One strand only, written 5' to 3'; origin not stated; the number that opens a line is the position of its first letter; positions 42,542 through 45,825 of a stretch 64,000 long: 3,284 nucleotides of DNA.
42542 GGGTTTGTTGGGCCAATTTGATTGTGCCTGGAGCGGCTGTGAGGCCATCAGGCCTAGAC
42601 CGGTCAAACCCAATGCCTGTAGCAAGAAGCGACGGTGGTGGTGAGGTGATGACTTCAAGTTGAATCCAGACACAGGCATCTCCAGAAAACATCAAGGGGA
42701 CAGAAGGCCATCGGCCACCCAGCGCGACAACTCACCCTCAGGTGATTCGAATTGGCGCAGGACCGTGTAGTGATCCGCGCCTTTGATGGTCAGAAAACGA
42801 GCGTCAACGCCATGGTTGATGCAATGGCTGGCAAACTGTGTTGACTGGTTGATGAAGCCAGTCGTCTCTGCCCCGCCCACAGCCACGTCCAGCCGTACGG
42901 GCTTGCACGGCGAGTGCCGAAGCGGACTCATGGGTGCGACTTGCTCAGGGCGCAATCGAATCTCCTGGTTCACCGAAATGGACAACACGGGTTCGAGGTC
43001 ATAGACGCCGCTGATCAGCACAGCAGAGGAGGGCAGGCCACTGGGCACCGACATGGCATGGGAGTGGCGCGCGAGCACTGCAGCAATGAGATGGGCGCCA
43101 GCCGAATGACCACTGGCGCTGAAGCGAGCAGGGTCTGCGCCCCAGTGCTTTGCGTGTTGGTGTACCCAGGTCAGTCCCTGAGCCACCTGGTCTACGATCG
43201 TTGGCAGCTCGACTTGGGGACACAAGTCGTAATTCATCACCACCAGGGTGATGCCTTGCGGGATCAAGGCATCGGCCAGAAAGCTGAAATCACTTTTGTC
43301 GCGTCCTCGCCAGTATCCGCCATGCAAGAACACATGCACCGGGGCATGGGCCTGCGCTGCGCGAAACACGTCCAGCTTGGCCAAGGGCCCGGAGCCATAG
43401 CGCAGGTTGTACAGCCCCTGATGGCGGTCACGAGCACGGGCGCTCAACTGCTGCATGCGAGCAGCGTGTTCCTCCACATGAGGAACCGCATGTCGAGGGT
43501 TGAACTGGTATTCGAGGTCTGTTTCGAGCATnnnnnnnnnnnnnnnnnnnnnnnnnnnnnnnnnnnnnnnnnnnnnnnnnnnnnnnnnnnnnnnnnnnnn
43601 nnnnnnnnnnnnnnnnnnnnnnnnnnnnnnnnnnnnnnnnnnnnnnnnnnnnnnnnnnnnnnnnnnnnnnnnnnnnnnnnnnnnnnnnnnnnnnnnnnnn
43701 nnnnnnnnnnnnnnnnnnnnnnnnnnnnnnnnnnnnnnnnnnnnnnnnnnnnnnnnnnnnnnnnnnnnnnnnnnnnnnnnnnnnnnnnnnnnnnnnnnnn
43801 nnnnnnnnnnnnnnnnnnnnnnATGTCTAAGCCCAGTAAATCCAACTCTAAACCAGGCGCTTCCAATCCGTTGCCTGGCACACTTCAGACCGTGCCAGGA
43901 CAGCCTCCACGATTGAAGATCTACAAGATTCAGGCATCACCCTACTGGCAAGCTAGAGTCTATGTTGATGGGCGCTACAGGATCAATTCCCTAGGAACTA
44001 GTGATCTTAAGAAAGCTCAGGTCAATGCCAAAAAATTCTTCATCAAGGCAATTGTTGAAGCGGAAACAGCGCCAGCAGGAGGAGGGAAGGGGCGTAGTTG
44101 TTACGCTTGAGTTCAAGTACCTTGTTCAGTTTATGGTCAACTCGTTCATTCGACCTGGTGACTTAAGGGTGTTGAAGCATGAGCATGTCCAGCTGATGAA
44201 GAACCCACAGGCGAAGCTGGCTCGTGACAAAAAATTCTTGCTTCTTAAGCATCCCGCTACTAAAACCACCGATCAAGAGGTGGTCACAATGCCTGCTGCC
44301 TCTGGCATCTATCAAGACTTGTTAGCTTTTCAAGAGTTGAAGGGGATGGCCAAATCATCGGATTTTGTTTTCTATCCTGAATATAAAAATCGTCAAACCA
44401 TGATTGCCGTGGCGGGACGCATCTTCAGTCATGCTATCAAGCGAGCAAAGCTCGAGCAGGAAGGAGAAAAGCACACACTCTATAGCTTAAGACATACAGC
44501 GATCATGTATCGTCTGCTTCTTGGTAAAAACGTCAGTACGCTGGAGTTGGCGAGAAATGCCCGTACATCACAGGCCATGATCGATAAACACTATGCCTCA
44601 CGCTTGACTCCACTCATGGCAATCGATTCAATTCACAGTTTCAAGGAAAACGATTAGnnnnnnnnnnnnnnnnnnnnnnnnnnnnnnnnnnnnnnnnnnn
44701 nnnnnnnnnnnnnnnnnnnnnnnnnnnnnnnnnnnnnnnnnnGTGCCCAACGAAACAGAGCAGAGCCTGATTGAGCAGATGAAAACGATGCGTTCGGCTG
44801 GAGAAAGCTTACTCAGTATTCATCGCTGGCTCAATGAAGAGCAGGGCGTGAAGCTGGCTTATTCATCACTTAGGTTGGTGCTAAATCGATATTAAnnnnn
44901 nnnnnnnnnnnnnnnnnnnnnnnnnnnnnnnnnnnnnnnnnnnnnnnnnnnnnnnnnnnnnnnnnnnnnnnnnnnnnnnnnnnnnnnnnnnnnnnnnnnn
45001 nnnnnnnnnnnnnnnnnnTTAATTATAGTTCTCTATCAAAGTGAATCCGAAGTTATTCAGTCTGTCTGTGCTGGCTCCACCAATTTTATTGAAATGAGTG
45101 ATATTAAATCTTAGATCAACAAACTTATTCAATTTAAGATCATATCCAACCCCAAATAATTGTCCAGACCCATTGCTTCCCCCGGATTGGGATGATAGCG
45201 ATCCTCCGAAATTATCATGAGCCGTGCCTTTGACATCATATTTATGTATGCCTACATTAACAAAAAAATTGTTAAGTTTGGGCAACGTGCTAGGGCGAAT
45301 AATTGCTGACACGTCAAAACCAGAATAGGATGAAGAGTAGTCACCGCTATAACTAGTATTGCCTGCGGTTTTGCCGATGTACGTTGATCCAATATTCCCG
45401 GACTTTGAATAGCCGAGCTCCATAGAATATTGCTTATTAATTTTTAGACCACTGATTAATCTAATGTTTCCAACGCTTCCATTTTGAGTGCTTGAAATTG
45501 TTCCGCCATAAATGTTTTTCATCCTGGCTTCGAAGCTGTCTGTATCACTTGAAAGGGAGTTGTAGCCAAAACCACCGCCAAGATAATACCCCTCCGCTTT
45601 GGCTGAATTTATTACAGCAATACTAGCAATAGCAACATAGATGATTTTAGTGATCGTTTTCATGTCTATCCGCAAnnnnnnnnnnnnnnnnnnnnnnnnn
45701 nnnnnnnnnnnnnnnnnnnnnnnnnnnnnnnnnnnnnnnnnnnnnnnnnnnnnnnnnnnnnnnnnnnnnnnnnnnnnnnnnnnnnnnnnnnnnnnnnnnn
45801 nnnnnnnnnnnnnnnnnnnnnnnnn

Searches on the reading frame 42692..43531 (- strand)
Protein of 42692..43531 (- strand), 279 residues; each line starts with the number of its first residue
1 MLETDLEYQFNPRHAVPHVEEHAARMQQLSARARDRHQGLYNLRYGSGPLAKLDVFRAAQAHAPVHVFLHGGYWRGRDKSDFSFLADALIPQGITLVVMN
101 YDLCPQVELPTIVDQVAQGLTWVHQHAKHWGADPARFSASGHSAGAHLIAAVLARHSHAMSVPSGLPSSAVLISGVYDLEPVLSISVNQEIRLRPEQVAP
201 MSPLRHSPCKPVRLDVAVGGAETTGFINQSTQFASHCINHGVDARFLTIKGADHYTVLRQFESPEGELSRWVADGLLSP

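Call 23: find_encoding_contigs(protein=window:42692-43531:-, flank=6000, max_places=8)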
Protein window:42692-43531:- (279 aa): 5 contigs read that carry it; 5 places shown.
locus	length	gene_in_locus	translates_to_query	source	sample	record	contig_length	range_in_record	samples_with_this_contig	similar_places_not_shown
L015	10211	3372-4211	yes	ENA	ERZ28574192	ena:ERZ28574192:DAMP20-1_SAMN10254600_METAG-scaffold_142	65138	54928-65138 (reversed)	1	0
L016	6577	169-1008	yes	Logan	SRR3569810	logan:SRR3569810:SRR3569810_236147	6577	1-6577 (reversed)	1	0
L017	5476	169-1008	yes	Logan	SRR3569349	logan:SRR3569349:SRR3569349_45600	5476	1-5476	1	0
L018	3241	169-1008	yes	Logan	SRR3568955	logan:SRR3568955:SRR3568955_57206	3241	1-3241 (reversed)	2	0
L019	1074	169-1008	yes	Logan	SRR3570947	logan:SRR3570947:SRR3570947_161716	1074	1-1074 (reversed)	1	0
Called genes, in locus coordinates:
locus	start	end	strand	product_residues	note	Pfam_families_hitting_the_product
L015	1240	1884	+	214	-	PF13505:OMP_b-brl, PF01389:OmpA_membrane (weak)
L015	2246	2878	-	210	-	-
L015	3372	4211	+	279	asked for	PF00135:COesterase, PF20434:BD-FAE, PF07859:Abhydrolase_3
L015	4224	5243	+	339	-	PF03401:TctC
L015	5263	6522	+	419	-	PF02550:AcetylCoA_hydro, PF13336:AcetylCoA_hyd_C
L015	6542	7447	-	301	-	PF00753:Lactamase_B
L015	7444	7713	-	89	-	-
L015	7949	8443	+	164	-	-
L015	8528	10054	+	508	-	PF00005:ABC_tran, PF13304:AAA_21 (faint), PF00005:ABC_tran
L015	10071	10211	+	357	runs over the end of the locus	PF02653:BPD_transp_2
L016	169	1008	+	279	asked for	PF00135:COesterase, PF20434:BD-FAE, PF07859:Abhydrolase_3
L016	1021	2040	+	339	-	PF03401:TctC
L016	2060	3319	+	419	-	PF02550:AcetylCoA_hydro, PF13336:AcetylCoA_hyd_C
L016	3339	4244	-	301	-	PF00753:Lactamase_B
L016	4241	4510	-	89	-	-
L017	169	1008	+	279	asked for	PF00135:COesterase, PF20434:BD-FAE, PF07859:Abhydrolase_3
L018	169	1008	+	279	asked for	PF00135:COesterase, PF20434:BD-FAE, PF07859:Abhydrolase_3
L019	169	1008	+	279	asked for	PF00135:COesterase, PF20434:BD-FAE, PF07859:Abhydrolase_3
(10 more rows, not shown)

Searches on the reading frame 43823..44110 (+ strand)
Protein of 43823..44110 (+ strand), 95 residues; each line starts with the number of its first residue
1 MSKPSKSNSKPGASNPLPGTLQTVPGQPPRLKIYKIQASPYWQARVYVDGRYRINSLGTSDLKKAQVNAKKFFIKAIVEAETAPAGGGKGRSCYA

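Call 6: search_protein_families(library=pfam, proteins=[window:43823-44110:+], max_evalue=1)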
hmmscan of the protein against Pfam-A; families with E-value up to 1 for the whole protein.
window:43823-44110:+ (95 aa): 1 family
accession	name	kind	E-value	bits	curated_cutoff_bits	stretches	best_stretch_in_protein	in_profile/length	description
PF20172.3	DUF6538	-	0.17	12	27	1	55-71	30-46/60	Domain of unknown function (DUF6538)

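Call 7: search_protein_families(library=ncbifam, proteins=[window:43823-44110:+], max_evalue=1)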
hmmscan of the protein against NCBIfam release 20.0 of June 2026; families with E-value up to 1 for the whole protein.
window:43823-44110:+ (95 aa): 1 family
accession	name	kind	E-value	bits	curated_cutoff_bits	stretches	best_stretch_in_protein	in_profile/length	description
NF041310.1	Prot_Kin_Rio1_Halo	equivalog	0.018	14.5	480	1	31-69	105-143/273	serine/threonine-protein kinase Rio1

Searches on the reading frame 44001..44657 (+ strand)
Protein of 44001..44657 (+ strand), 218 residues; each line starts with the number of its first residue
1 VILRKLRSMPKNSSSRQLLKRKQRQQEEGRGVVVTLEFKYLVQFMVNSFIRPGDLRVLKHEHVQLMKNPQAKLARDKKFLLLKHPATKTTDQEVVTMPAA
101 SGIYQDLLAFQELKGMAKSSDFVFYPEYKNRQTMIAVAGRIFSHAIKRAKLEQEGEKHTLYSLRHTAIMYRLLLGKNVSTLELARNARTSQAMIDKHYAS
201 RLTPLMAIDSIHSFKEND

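Call 6: search_protein_families(library=pfam, proteins=[window:44001-44657:+], max_evalue=1)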
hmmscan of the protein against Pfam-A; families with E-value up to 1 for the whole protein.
window:44001-44657:+ (218 aa): 1 family
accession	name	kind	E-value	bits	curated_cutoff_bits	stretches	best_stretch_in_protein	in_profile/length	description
PF00589.27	Phage_integrase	-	0.00032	21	27.1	1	39-167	25-136/172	Phage integrase family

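Call 7: search_protein_families(library=ncbifam, proteins=[window:44001-44657:+], max_evalue=1)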
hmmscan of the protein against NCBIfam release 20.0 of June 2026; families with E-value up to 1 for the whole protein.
window:44001-44657:+ (218 aa): 0 families

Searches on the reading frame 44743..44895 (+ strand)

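Call 6: search_protein_families(library=pfam, proteins=[window:44743-44895:+], max_evalue=1)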
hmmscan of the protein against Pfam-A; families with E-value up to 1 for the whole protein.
window:44743-44895:+ (50 aa): 2 families
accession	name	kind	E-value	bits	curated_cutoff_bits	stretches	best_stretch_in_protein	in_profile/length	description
PF07508.19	Recombinase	-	0.063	14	21.1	1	5-35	2-32/102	Recombinase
PF13565.12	HTH_32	-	0.12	13.4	33.7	1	3-47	31-73/73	Homeodomain-like domain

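Call 7: search_protein_families(library=ncbifam, proteins=[window:44743-44895:+], max_evalue=1)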
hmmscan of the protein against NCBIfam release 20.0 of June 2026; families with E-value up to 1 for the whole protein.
window:44743-44895:+ (50 aa): 0 families

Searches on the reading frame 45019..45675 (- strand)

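Call 6: search_protein_families(library=pfam, proteins=[window:45019-45675:-], max_evalue=1)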
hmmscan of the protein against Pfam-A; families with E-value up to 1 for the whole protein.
window:45019-45675:- (218 aa): 2 families
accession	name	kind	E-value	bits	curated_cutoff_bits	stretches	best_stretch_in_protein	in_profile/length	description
PF13505.12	OMP_b-brl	-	1.7e-08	35.3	28.7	1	14-212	6-170/175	Outer membrane protein beta-barrel domain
PF01389.23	OmpA_membrane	-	3.8e-06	27.2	21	1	26-204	2-158/180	OmpA-like transmembrane domain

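Call 7: search_protein_families(library=ncbifam, proteins=[window:45019-45675:-], max_evalue=1)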
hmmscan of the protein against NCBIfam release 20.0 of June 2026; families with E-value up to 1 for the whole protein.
window:45019-45675:- (218 aa): 1 family
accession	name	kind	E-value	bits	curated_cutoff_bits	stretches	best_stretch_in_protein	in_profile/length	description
NF033908.1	AcfA_fam_omp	subfamily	0.002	17.5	100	1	19-92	9-77/217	AcfA family outer membrane beta-barrel protein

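Call 51: search_protein_families(library=padloc, proteins=[window:45019-45675:-], max_evalue=0.1)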
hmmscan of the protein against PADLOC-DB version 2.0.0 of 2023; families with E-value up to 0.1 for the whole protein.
window:45019-45675:- (218 aa): 0 families

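Call 60: search_protein_families(library=phrogs, proteins=[window:45019-45675:-], max_evalue=0.01)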
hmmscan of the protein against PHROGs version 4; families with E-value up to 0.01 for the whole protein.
window:45019-45675:- (218 aa): 0 families
